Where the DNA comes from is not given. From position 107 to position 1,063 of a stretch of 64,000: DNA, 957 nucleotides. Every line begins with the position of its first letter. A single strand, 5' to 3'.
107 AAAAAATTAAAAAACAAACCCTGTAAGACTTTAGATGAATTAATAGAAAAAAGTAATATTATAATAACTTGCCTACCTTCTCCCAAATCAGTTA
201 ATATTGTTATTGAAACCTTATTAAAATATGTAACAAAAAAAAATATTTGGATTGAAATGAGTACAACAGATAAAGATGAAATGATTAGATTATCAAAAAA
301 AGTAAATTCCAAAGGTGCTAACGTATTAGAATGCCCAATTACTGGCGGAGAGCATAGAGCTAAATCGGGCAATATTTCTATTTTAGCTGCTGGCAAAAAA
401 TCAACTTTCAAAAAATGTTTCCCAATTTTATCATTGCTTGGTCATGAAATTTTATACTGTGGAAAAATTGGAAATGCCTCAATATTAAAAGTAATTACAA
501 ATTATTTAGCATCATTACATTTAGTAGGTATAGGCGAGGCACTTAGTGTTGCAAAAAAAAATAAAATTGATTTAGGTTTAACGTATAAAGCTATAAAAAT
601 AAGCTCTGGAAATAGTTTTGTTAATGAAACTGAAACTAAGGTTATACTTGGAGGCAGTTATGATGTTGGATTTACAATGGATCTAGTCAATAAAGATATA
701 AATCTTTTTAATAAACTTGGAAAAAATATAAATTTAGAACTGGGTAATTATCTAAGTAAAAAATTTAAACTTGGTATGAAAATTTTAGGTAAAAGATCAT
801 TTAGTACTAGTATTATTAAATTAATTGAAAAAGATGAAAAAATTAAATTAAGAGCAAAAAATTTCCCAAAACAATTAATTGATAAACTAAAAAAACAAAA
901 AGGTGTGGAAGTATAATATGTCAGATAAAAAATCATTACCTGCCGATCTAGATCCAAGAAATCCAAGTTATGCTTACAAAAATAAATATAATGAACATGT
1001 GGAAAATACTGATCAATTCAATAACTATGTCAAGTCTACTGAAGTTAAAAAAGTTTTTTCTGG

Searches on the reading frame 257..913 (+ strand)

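Call 39: search_protein_families(library=pfam, proteins=[window:257-913:+], max_evalue=0.001)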
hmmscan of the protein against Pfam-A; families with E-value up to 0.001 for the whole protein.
window:257-913:+ (219 aa): 2 families
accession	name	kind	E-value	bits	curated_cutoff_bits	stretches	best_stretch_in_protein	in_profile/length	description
PF14833.11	NAD_binding_11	-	3.2e-17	63.4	30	1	72-162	1-92/122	NAD-binding of NADP-dependent 3-hydroxyisobutyrate dehydrogenase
PF03446.21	NAD_binding_2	-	1.6e-12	48.1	21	1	1-69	92-161/161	NAD binding domain of 6-phosphogluconate dehydrogenase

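Call 62: search_protein_families(library=ncbifam, proteins=[window:257-913:+], max_evalue=0.00001)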
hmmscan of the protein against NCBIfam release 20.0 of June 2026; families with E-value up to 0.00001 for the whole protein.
window:257-913:+ (219 aa): 7 families
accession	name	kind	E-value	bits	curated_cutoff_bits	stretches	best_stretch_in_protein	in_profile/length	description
NF043037.1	ThreonDh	equivalog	4.6e-27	95.2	350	1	2-161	96-256/297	L-threonate dehydrogenase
TIGR01505.1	tartro_sem_red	equivalog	1.1e-26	93.8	340.75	1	2-163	93-254/291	2-hydroxy-3-oxopropionate reductase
NF008592.0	PRK11559.1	equivalog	8.2e-24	84.4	397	1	10-161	104-255/296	2-hydroxy-3-oxopropionate reductase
TIGR01692.1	HIBADH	equivalog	7.1e-23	81.4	291.6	1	2-168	90-265/288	3-hydroxyisobutyrate dehydrogenase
NF011633.0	PRK15059.1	equivalog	3.1e-19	69.2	451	1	1-165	92-256/292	2-hydroxy-3-oxopropionate reductase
NF012005.0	PRK15461.1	equivalog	6.6e-15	55.1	348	1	1-156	94-250/298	sulfolactaldehyde 3-reductase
TIGR00872.1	gnd_rel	equivalog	3.1e-06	26.6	297.2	1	8-110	99-203/299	phosphogluconate dehydrogenase (NAD(+)-dependent, decarboxylating)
